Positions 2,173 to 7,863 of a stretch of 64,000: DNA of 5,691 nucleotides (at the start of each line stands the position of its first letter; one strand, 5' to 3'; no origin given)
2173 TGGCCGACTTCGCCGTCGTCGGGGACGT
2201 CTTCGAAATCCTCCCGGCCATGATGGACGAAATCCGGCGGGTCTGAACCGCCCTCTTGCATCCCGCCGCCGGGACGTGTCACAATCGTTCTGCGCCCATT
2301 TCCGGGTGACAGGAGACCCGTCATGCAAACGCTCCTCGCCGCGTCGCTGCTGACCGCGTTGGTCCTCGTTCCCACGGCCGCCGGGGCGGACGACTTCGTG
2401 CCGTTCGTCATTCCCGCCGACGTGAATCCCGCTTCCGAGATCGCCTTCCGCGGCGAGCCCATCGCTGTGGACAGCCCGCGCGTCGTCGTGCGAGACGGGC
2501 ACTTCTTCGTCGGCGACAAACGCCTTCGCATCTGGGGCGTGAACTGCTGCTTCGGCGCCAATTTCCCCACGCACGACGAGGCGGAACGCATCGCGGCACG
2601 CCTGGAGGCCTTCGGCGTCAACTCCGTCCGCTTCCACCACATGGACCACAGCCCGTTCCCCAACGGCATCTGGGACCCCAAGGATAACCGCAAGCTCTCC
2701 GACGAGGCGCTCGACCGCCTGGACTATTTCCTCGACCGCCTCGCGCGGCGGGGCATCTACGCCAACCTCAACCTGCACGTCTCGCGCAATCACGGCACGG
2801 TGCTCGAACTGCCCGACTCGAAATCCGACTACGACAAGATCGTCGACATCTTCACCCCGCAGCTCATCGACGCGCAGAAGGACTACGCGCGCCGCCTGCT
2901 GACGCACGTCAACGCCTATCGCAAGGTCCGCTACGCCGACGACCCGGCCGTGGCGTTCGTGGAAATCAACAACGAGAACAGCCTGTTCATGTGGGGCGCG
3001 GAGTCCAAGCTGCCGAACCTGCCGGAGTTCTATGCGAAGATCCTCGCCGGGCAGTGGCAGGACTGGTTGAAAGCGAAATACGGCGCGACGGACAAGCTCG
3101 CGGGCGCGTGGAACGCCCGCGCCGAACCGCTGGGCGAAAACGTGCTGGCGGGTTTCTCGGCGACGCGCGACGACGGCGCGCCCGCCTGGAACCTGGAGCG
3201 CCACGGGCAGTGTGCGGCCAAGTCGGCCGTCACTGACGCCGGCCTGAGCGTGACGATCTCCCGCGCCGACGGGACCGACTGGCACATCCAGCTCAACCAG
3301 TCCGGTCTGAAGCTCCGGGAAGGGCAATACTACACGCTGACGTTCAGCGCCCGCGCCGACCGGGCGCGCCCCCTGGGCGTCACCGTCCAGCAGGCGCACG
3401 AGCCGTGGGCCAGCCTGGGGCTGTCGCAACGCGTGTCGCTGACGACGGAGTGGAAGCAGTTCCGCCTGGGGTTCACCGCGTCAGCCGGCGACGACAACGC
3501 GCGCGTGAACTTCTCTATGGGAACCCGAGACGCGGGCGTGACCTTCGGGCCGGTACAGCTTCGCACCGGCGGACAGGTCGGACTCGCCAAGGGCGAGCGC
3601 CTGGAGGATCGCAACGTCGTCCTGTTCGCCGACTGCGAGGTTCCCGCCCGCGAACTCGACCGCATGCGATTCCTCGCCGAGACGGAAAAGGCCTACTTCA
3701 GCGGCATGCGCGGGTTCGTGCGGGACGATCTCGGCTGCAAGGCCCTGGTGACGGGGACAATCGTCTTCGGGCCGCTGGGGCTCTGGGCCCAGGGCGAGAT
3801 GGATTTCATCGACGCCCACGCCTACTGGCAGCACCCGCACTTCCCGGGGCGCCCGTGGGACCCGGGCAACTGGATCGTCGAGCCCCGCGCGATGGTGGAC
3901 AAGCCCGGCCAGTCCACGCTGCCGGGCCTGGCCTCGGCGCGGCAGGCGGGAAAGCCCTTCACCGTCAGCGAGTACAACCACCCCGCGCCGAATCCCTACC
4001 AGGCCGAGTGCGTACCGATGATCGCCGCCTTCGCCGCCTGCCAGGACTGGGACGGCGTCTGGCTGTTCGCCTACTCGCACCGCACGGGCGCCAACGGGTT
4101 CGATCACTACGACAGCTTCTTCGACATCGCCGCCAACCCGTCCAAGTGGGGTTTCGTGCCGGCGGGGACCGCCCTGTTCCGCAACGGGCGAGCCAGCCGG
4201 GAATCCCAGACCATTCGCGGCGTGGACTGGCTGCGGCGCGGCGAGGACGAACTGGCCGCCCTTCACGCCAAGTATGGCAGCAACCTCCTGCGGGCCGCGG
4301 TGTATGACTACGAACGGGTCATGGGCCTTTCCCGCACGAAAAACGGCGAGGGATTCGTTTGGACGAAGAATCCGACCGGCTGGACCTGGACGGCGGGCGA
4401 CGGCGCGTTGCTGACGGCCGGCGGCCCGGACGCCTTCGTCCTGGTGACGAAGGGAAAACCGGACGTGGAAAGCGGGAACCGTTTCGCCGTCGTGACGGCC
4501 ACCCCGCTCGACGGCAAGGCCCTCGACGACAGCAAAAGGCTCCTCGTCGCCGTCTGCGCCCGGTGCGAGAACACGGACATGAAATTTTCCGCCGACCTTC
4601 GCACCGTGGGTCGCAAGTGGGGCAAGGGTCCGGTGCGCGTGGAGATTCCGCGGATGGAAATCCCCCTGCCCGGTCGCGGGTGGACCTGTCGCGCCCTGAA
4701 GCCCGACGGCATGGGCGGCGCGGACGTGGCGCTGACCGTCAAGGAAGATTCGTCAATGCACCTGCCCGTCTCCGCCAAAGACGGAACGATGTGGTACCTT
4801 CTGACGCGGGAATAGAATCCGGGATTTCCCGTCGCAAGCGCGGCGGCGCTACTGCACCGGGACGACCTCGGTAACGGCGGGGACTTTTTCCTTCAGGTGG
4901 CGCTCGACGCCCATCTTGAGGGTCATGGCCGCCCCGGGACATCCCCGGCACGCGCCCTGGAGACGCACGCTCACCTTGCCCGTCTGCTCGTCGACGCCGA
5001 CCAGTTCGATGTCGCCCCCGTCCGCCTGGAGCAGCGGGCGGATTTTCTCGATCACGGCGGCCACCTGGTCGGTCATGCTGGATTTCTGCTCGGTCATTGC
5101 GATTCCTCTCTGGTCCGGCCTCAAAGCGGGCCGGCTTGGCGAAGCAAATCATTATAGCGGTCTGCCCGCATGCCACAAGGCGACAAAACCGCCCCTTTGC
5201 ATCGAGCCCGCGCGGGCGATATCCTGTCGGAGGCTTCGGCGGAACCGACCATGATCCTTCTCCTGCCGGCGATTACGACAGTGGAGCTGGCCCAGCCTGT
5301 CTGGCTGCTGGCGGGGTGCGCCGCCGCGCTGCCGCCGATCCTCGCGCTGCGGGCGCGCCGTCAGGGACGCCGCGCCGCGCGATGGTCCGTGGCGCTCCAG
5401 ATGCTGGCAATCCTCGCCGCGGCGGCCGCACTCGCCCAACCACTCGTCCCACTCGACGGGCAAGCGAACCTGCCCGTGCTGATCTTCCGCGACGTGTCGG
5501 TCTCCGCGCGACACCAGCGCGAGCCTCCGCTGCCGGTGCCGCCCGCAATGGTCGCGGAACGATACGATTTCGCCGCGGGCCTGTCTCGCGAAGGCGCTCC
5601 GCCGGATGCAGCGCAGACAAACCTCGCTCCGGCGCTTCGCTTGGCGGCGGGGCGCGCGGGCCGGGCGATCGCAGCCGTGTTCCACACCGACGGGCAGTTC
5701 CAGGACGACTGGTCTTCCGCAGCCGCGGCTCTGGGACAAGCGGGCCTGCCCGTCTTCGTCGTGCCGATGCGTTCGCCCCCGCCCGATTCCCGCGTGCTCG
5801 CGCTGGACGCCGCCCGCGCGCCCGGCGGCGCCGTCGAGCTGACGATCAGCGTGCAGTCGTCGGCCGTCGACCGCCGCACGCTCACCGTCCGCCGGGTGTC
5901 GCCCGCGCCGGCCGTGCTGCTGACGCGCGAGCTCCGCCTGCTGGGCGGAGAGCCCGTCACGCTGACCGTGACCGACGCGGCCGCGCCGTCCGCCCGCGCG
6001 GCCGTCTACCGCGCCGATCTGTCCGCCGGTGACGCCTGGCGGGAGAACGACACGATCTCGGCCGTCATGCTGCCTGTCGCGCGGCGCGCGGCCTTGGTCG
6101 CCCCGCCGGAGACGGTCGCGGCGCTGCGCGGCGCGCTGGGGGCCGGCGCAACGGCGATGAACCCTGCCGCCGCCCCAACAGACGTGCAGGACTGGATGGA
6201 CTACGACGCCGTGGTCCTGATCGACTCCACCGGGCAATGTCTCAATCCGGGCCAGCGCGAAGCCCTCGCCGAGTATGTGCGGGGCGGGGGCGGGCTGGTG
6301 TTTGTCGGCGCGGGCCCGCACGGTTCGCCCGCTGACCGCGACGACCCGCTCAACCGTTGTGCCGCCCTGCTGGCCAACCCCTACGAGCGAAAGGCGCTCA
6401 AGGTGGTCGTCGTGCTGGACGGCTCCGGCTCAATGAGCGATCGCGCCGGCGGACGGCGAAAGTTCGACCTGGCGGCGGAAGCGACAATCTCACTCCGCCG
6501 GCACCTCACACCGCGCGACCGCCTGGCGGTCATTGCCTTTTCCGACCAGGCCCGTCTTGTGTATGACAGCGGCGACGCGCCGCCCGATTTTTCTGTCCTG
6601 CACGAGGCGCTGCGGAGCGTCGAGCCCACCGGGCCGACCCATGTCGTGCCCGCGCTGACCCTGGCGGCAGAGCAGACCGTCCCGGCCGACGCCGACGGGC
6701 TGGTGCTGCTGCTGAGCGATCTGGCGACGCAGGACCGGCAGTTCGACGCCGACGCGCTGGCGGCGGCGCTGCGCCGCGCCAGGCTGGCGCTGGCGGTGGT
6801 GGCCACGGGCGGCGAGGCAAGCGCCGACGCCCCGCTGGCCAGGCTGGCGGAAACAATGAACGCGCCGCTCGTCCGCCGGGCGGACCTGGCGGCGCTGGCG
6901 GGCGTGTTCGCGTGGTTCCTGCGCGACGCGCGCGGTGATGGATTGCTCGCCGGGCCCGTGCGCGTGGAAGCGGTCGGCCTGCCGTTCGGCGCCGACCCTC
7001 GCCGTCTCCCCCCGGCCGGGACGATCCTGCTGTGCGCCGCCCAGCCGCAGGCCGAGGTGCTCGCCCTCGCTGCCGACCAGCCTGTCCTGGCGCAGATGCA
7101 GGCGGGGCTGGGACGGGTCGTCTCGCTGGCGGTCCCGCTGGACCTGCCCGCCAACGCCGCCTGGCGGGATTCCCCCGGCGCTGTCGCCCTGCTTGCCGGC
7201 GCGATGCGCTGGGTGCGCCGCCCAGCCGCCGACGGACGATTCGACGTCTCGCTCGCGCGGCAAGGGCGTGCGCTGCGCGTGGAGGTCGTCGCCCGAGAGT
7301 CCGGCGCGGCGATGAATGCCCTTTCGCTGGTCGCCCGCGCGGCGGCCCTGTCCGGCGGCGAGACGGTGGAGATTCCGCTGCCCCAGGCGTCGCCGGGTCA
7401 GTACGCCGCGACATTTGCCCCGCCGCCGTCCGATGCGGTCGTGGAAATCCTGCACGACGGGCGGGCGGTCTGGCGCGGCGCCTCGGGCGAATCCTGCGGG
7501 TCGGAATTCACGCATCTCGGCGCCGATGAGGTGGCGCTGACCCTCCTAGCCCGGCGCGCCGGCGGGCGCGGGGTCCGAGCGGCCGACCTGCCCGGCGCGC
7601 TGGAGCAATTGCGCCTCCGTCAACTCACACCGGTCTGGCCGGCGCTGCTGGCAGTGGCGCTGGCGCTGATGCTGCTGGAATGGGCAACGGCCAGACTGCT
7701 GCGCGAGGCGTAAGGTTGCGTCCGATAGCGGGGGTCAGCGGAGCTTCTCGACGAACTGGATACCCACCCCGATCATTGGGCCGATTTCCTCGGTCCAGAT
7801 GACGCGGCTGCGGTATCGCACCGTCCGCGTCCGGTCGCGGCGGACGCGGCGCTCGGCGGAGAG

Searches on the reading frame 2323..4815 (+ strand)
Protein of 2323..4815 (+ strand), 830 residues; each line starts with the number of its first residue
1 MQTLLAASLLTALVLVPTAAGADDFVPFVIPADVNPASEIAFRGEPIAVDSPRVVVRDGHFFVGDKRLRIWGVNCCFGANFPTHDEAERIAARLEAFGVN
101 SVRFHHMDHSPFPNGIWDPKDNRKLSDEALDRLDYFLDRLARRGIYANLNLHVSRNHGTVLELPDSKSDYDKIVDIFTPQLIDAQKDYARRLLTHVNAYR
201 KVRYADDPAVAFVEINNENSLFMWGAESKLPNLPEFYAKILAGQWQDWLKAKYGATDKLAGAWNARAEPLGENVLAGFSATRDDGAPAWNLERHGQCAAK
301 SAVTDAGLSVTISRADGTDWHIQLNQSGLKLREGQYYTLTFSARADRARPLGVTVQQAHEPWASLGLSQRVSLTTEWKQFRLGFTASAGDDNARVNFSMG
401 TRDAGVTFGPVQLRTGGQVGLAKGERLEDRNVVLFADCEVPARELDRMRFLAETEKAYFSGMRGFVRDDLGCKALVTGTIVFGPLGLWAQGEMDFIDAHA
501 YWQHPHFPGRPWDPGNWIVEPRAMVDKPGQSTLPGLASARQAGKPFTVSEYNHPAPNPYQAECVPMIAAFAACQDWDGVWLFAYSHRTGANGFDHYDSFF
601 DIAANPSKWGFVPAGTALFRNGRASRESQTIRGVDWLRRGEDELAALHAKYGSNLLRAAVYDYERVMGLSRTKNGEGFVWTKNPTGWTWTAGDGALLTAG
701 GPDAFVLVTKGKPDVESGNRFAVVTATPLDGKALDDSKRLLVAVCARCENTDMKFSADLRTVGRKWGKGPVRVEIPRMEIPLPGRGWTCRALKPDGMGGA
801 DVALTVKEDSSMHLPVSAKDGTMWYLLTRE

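Call 40: search_protein_families(library=pfam, proteins=[window:2323-4815:+], max_evalue=0.001)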
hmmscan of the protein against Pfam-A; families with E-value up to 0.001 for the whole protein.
window:2323-4815:+ (830 aa): 3 families
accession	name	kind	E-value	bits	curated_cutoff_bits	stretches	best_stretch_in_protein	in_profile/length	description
PF02018.23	CBM_4_9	-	1.5e-11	45.2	25.9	1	286-400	14-132/136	Carbohydrate binding domain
PF00150.24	Cellulase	-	0.00032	20.7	23.5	0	72-218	12-129/272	Cellulase (glycosyl hydrolase family 5)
PF02449.21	Glyco_hydro_42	-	0.00032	20.6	21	1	190-265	109-174/376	Beta-galactosidase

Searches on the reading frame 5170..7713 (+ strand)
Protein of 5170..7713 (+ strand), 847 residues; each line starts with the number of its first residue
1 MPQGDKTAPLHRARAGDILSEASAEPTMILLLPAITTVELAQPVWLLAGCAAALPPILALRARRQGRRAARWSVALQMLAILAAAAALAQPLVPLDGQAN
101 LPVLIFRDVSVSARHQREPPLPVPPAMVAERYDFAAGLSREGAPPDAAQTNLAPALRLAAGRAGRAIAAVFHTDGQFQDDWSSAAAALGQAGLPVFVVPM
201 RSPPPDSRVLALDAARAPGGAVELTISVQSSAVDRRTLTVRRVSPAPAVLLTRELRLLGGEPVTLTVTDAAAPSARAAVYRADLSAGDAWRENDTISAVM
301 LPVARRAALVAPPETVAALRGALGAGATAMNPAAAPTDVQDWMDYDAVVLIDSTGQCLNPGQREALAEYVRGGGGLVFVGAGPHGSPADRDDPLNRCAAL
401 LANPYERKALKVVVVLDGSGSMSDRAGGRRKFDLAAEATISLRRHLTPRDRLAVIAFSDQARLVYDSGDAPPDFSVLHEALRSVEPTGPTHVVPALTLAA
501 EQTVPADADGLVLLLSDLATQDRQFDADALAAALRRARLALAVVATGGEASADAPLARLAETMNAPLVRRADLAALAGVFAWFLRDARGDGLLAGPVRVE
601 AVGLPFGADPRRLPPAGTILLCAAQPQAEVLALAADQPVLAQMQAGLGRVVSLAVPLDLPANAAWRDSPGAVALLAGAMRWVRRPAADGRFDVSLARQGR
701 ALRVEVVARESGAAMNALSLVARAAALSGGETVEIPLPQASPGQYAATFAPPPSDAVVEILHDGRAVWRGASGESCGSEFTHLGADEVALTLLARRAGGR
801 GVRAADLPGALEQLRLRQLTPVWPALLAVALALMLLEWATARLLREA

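Call 40: search_protein_families(library=pfam, proteins=[window:5170-7713:+], max_evalue=0.001)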
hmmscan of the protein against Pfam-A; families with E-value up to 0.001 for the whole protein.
window:5170-7713:+ (847 aa): 5 families
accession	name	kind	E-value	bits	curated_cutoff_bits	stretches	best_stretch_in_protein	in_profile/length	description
PF00092.34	VWA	-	6.2e-14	53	23.8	1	412-571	2-163/174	von Willebrand factor type A domain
PF13519.12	VWA_2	-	1.3e-12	48.7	27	1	412-517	1-105/107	von Willebrand factor type A domain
PF01882.25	DUF58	-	1.8e-07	31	23.4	1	406-546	32-171/216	Protein of unknown function DUF58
PF06283.17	ThuA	-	6.5e-05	23.7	33.4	1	336-382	43-88/209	Trehalose utilisation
PF05762.20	VWA_CoxE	-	0.00019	21.3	26.4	1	402-574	49-217/222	VWA domain containing CoxE-like protein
